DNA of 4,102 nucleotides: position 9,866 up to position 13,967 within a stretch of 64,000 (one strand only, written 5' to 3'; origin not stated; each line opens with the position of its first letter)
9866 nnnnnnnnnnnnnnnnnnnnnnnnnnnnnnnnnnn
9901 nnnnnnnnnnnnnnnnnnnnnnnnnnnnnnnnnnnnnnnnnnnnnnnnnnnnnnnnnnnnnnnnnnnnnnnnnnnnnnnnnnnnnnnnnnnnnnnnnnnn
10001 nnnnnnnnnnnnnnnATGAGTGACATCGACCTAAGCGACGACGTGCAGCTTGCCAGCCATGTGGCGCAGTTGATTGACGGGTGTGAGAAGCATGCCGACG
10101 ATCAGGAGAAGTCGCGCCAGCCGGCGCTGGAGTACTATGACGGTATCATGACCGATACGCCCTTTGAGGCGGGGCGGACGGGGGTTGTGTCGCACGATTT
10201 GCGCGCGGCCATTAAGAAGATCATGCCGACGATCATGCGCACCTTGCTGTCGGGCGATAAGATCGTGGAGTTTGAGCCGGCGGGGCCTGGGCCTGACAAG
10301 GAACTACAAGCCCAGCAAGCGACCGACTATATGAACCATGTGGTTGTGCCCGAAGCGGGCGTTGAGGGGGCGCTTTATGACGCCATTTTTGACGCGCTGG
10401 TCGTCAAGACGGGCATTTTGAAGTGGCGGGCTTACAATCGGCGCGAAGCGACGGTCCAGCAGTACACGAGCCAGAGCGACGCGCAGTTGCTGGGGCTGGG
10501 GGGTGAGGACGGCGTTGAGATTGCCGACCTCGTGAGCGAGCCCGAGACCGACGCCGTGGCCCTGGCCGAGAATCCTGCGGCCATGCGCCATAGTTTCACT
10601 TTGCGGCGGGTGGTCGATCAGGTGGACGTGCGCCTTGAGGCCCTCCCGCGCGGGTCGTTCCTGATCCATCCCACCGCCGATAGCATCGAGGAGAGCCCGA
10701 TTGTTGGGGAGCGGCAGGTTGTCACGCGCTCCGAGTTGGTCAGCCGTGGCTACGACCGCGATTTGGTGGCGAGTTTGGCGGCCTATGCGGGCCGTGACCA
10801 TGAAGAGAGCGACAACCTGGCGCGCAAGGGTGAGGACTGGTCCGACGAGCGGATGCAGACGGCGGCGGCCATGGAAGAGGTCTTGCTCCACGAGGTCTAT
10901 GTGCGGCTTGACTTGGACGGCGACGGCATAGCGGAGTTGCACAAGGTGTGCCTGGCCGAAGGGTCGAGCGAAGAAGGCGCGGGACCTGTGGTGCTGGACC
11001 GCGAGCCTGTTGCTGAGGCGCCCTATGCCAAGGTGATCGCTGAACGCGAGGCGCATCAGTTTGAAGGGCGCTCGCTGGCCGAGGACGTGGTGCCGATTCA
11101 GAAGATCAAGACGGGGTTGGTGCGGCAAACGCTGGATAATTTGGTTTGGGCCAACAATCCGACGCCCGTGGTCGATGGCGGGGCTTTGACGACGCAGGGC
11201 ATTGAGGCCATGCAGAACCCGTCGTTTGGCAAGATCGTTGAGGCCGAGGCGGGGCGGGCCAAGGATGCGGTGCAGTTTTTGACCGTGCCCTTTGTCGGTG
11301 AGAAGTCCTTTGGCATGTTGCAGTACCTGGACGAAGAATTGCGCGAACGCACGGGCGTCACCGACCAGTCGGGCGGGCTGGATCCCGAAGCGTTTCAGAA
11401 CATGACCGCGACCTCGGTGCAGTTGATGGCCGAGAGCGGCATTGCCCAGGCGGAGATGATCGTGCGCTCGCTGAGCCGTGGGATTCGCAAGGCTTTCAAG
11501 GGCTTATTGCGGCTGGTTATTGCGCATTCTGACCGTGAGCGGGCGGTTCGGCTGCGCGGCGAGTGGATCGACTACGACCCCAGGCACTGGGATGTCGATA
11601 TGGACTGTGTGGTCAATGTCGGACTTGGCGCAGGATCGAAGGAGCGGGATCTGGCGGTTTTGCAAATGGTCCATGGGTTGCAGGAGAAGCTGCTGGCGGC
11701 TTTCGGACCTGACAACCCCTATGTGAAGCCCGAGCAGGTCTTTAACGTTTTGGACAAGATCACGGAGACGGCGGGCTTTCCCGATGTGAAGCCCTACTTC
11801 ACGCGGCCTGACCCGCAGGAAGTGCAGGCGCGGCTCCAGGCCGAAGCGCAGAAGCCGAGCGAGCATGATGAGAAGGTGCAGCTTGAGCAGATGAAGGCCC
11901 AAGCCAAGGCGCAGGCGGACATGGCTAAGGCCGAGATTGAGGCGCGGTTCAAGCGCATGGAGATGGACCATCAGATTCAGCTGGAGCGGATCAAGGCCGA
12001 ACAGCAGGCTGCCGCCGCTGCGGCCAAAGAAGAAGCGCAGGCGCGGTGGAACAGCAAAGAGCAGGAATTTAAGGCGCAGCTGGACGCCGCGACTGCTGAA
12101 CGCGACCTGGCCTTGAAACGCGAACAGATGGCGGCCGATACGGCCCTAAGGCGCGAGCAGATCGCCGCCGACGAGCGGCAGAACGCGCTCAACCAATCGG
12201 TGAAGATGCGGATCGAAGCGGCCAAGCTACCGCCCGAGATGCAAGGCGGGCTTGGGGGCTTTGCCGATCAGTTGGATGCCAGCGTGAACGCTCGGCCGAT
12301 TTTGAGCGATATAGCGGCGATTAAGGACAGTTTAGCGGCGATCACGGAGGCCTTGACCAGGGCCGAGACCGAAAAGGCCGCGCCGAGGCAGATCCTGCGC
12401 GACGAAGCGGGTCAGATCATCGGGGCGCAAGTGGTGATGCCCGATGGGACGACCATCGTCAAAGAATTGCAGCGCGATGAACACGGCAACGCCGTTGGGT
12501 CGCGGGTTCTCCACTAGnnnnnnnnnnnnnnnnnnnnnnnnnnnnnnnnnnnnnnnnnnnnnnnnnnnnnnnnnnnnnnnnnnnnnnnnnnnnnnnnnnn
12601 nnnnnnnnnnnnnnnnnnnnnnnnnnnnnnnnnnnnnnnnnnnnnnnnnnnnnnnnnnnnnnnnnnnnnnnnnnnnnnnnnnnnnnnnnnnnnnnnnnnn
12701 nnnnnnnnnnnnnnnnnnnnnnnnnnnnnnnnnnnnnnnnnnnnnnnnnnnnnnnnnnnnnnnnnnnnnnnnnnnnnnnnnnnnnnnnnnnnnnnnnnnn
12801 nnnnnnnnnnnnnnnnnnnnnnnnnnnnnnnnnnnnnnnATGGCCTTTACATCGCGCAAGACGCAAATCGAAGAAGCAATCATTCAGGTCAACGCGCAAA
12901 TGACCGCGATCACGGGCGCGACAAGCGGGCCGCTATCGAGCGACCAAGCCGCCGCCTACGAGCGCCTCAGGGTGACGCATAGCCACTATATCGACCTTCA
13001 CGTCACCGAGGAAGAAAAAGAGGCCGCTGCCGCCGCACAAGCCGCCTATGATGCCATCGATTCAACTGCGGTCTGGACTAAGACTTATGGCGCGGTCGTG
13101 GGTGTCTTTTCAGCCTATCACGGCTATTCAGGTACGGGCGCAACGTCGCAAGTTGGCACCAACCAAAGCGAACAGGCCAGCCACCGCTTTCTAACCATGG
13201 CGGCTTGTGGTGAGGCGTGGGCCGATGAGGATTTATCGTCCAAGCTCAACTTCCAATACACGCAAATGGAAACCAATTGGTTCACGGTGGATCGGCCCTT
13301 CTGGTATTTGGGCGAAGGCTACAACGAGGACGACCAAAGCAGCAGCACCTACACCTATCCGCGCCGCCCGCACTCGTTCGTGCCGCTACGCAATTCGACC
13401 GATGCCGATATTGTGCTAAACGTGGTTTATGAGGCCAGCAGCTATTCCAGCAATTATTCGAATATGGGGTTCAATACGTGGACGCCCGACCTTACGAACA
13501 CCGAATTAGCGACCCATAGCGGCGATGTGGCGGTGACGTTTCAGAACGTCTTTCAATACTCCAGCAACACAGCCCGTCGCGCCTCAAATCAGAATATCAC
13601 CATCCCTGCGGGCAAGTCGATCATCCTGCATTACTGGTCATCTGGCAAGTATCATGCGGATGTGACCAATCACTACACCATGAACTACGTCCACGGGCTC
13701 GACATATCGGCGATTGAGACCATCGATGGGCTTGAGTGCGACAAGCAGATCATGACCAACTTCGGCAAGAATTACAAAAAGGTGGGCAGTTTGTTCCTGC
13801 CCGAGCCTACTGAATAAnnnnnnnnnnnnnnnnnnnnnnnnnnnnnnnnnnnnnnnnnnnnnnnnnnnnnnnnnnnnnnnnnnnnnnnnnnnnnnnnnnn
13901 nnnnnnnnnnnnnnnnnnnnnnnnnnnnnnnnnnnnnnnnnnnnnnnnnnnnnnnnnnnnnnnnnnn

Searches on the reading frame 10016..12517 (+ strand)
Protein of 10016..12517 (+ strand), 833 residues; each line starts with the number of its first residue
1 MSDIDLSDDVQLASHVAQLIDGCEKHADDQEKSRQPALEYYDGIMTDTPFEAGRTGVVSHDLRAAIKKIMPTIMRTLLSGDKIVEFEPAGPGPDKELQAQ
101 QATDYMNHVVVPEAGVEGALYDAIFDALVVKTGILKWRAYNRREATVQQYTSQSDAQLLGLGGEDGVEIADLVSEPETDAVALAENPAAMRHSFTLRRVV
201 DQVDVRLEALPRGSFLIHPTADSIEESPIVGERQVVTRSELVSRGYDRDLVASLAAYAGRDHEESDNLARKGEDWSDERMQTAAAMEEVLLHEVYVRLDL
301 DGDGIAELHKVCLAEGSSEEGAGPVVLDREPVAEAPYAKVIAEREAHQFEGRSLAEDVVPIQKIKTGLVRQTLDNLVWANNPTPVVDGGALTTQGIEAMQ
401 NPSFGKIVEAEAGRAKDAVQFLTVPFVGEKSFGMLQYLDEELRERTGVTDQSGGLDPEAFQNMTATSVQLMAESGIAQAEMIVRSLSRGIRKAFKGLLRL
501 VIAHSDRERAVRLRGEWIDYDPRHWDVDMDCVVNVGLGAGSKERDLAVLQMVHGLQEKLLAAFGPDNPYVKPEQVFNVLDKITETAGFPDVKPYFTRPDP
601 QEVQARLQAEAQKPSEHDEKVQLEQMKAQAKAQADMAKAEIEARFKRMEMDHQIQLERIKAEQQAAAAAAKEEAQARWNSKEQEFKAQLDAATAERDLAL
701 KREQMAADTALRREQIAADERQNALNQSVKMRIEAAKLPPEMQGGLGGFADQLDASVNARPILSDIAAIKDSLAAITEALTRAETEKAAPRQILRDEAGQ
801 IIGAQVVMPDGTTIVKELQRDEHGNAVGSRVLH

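Call 5: search_protein_families(library=pfam, proteins=[window:10016-12517:+], max_evalue=0.001)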
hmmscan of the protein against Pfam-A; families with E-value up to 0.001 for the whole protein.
window:10016-12517:+ (833 aa): 1 family
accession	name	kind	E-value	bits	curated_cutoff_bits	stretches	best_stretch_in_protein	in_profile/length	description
PF23899.1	SU10_portal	-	1.7e-176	588.7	30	1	12-631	1-593/593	Phage SU10 portal protein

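Call 21: search_dna_similar(query=window:10016-12517:+, collection=phages, mode=protein, max_rows=12)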
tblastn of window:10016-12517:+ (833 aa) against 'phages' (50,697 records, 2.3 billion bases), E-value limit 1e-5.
Records with a match: 297; places in all: 299; records where one place covers at least 80% of the query: 14.
Best place of each record, by identity: <60% 297.
By first word of the organism name: Pseudomonas 105; Escherichia 94; Vibrio 19; Aeromonas 11; Proteus 8; Sulfitobacter 7; Salmonella 7; Caudoviricetes 6; Rhizobium 5; Cronobacter 5; and 18 more.
By host as written in the record: Escherichia coli 52; Pseudomonas aeruginosa 39; - 25; Pseudomonas aeruginosa PAO1 16; Aeromonas hydrophila 9; Pseudomonas sp. 7; Vibrio parahaemolyticus 7; Sulfitobacter sp. CB2047 6; and 87 more.
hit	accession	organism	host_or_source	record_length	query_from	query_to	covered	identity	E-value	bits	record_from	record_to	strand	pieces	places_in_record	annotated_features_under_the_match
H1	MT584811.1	Sulfitobacter phage phiGT1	Sulfitobacter sp. HGT1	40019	14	728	86%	41.6%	3e-161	526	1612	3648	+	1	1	portal protein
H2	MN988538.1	Rhizobium phage RHph_Y25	Rhizobium etli N6212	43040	9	724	86%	41.4%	5e-159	520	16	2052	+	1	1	portal protein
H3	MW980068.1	Rhizobium phage RHEph18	Rhizobium etli sv. phaseoli N561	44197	9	724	86%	41.0%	8e-159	519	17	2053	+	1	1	portal protein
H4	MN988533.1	Rhizobium phage RHph_N2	Rhizobium etli N741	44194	9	724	86%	40.9%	6e-158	516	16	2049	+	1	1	portal protein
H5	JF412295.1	EBPR podovirus 2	-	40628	9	746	89%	39.5%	4e-145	479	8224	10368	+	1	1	gp17: portal protein | gp18: hypothetical protein | gp16: terminase large subunit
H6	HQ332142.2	Sulfitobacter phage pCB2047-A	Sulfitobacter sp. CB2047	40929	16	723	85%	40.5%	4e-156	511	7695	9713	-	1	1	portal protein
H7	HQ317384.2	Sulfitobacter phage pCB2047-C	Sulfitobacter sp. CB2047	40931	16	723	85%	40.5%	4e-156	511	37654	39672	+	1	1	portal protein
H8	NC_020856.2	Sulfitobacter phage pCB2047-C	Sulfitobacter sp. CB2047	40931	16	723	85%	40.5%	4e-156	511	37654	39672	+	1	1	portal protein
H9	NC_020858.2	Sulfitobacter phage pCB2047-A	Sulfitobacter sp. CB2047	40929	16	723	85%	40.5%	4e-156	511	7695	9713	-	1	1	portal protein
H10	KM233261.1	Sulfitobacter phage NYA-2014a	Sulfitobacter sp. CB2047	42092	16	723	85%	40.5%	4e-156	511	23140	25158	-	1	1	putative portal protein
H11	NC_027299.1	Sulfitobacter phage NYA-2014a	Sulfitobacter sp. CB2047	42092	16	723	85%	40.5%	4e-156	511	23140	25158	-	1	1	portal protein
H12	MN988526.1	Rhizobium phage RHph_N3_2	Rhizobium phaseoli N3_2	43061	8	732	87%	29.8%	2e-73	269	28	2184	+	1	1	portal protein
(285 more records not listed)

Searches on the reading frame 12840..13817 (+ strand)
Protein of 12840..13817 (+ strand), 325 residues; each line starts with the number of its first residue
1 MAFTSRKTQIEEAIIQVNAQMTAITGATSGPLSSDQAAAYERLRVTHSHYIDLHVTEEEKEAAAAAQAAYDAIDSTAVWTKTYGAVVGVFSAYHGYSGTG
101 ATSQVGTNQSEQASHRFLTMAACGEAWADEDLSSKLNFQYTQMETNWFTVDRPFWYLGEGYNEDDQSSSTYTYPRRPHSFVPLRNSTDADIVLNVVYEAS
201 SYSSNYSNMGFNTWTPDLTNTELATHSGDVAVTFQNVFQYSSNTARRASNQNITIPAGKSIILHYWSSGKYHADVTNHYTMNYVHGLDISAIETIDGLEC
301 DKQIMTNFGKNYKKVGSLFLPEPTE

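Call 5: search_protein_families(library=pfam, proteins=[window:12840-13817:+], max_evalue=0.001)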
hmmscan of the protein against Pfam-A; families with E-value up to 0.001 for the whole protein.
window:12840-13817:+ (325 aa): 0 families

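Call 20: search_protein_families(library=phrogs, proteins=[window:12840-13817:+], max_evalue=0.001)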
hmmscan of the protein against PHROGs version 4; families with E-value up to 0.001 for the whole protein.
window:12840-13817:+ (325 aa): 1 family
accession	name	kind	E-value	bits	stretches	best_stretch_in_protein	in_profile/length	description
phrog_16274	-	unknown function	8.8e-11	42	1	89-277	205-396/453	-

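Call 95: search_protein_families(library=padloc, proteins=[window:12840-13817:+], max_evalue=0.001)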
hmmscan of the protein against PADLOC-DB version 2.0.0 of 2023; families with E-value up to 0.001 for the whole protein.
window:12840-13817:+ (325 aa): 0 families
